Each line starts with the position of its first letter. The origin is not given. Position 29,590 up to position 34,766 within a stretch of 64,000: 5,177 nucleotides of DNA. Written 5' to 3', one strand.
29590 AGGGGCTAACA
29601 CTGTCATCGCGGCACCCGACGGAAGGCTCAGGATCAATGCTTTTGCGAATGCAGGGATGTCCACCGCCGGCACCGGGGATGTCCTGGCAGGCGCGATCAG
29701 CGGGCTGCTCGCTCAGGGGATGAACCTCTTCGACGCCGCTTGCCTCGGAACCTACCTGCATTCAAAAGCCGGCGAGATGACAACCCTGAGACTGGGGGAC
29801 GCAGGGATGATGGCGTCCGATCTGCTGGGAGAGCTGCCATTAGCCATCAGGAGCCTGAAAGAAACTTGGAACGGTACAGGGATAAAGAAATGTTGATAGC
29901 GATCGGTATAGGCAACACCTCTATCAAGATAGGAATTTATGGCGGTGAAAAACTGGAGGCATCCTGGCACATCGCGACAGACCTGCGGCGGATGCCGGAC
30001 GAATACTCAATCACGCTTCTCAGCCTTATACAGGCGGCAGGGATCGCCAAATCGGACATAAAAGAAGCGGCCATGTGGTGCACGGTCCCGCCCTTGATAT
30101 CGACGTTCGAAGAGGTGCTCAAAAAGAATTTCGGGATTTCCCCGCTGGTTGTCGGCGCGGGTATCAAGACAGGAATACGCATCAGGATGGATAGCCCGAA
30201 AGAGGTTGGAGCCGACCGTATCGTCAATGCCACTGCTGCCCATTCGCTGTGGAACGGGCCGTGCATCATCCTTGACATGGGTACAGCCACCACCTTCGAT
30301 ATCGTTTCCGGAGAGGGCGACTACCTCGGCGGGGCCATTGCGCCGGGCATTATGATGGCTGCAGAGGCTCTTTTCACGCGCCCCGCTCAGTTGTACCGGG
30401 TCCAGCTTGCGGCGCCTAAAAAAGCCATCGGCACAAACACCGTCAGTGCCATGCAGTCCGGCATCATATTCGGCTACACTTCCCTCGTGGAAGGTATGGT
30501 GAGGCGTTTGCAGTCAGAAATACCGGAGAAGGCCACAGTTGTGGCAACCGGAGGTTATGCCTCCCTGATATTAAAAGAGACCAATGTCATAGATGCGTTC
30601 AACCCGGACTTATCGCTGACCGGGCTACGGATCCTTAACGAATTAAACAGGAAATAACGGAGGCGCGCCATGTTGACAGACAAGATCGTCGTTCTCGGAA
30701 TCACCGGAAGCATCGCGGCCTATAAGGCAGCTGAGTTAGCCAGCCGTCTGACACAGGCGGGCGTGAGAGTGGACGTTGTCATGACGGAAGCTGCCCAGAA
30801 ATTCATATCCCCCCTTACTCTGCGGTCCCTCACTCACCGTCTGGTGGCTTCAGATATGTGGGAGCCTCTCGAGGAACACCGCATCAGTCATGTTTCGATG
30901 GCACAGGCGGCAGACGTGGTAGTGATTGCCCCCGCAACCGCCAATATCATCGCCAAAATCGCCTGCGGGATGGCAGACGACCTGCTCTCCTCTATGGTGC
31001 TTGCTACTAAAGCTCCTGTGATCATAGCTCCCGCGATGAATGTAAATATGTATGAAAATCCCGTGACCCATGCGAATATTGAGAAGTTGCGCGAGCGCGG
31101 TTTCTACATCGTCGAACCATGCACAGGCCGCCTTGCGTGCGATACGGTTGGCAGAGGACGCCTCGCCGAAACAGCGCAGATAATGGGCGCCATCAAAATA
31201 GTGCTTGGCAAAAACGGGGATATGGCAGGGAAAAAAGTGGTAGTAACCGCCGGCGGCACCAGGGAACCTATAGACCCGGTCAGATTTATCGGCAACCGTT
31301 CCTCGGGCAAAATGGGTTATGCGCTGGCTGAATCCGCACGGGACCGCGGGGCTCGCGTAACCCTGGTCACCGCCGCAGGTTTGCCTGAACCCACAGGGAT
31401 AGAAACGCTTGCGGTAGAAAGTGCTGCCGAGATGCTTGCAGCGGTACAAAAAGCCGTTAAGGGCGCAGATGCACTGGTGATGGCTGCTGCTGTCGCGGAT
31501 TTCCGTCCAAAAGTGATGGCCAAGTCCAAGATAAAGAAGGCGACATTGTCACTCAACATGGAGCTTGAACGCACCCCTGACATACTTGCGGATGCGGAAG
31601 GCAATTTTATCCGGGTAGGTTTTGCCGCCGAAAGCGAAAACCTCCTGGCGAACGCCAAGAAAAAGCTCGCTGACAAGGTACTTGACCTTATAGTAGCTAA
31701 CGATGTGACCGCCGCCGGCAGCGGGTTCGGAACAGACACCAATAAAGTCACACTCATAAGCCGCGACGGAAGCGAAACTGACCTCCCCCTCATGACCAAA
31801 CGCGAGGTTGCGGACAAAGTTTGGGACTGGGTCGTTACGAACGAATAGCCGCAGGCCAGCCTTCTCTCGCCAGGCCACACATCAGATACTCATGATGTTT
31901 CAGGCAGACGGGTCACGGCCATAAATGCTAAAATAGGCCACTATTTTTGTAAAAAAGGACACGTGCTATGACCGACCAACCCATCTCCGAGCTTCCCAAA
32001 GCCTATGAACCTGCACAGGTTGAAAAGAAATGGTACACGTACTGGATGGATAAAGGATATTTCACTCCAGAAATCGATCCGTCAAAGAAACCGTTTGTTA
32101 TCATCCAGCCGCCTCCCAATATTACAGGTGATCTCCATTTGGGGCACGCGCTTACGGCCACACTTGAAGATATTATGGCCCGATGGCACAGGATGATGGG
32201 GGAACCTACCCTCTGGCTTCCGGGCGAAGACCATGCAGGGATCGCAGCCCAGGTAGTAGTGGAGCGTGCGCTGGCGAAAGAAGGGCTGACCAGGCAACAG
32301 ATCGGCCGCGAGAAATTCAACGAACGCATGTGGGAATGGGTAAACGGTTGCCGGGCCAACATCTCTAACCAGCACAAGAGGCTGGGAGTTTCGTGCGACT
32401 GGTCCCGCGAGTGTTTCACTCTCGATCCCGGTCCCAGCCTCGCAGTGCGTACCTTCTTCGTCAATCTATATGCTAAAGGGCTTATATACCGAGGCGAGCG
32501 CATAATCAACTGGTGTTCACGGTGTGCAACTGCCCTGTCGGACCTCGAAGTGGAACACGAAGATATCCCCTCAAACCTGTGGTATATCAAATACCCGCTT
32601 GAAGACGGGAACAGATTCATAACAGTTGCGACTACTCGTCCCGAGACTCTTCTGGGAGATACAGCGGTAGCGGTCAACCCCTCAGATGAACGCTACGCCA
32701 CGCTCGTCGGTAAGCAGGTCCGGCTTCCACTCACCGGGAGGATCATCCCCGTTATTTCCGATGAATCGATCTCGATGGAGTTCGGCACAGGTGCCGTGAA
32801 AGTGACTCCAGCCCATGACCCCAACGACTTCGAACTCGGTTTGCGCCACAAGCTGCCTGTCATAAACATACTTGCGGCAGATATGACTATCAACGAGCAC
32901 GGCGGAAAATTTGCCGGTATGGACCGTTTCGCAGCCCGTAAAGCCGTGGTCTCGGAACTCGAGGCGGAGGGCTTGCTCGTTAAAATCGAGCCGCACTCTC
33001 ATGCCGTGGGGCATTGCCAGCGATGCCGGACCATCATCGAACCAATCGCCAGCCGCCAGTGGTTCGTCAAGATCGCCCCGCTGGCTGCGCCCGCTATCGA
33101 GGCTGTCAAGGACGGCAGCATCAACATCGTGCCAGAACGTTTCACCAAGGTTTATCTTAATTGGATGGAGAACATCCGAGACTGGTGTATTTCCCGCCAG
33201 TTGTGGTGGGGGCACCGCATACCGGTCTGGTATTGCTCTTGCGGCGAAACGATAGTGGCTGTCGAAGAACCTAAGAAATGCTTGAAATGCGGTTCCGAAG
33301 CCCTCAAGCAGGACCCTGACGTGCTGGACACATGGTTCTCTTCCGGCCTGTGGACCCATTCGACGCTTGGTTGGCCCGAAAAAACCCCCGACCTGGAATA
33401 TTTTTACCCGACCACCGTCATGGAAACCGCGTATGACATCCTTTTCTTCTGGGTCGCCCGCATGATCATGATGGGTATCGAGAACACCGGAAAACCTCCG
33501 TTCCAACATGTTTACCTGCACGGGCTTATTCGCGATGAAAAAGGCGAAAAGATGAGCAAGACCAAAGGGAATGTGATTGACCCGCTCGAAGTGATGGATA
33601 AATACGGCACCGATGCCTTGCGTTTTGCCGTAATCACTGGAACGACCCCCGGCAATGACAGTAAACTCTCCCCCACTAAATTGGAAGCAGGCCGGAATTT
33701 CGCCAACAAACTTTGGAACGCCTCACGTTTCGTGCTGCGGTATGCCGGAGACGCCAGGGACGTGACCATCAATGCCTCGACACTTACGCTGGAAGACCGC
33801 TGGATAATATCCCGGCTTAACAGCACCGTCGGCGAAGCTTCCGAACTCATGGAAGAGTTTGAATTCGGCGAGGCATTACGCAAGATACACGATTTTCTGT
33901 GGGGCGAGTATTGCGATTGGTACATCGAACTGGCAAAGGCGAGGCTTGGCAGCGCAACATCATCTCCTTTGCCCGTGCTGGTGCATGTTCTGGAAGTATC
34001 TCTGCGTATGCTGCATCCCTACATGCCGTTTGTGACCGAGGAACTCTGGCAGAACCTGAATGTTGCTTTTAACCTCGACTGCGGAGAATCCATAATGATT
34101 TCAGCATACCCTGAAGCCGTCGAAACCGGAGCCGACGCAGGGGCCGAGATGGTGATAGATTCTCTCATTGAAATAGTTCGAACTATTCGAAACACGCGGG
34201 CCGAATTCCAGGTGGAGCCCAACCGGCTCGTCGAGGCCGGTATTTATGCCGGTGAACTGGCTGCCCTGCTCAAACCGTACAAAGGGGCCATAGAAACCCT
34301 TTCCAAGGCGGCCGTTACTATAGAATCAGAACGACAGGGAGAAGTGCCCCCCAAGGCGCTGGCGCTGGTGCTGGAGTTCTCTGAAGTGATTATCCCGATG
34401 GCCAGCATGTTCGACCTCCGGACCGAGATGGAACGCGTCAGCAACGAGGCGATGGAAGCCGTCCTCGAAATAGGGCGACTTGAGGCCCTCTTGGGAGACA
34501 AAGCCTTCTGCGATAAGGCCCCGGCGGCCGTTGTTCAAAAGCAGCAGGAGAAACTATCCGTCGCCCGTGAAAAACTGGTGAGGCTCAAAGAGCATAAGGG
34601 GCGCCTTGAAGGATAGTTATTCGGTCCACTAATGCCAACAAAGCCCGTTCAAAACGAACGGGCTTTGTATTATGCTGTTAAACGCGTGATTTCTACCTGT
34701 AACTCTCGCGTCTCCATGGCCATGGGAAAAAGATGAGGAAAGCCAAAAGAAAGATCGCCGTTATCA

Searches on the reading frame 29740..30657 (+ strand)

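Call 55: search_protein_families(library=pfam, proteins=[window:29740-30657:+], max_evalue=0.00001)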
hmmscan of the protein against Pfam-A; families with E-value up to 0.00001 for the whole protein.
window:29740-30657:+ (305 aa): 1 family
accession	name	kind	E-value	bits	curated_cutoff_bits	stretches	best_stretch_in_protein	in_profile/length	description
PF03309.20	Pan_kinase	-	1.3e-66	224.8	24.7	1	52-256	1-205/205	Type III pantothenate kinase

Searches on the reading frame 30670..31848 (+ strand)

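Call 55: search_protein_families(library=pfam, proteins=[window:30670-31848:+], max_evalue=0.00001)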
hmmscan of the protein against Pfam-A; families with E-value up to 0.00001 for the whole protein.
window:30670-31848:+ (392 aa): 2 families
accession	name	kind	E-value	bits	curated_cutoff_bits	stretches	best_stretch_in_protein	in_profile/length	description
PF04127.22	DFP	-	1.8e-68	230.5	22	1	185-363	1-186/186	DNA/pantothenate metabolism flavoprotein C-terminal domain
PF02441.25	Flavoprotein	-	8e-37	126.8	22.7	1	6-175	2-158/162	Flavoprotein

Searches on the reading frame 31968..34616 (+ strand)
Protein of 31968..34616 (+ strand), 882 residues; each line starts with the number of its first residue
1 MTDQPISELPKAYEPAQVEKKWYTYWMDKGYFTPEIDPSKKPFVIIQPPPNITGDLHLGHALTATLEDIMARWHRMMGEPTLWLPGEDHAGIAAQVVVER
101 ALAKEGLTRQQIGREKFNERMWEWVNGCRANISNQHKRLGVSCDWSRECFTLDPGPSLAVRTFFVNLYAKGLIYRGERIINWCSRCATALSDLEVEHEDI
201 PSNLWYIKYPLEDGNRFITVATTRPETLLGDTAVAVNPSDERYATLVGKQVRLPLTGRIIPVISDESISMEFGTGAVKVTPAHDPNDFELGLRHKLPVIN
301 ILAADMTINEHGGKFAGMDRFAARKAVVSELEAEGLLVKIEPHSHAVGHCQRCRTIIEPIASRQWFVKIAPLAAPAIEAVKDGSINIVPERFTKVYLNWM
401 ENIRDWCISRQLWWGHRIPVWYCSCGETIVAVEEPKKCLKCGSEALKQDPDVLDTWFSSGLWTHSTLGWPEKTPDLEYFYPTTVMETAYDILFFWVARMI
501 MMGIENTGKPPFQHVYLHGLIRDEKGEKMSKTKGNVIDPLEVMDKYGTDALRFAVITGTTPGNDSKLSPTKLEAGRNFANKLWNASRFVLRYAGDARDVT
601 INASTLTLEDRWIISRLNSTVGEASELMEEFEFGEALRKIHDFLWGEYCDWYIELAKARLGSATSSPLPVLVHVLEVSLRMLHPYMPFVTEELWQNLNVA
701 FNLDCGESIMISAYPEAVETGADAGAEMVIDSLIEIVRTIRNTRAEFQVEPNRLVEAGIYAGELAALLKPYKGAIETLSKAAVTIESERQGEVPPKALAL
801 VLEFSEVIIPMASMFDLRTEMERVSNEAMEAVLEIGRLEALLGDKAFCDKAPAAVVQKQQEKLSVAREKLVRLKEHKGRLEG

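Call 55: search_protein_families(library=pfam, proteins=[window:31968-34616:+], max_evalue=0.00001)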
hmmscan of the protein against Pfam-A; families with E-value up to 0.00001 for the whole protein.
window:31968-34616:+ (882 aa): 5 families
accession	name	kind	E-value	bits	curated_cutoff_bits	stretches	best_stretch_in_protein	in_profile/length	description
PF00133.28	tRNA-synt_1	-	2.6e-140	468.3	22.7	1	21-567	1-413/414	tRNA synthetases class I (I, L, M and V)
PF08264.19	Anticodon_1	-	8.8e-38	129.9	25.1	1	610-753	1-142/148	Anticodon-binding domain of tRNA ligase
PF09334.17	tRNA-synt_1g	-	6.2e-23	81.6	20.1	2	50-196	8-136/391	tRNA synthetases class I (M)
PF13603.12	tRNA-synt_1_2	-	3.7e-11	43.3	25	1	247-305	85-143/185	Leucyl-tRNA synthetase, editing domain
PF10458.14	Val_tRNA-synt_C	-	5.1e-06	27.1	25.9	1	816-877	1-62/66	Valyl tRNA synthetase tRNA binding arm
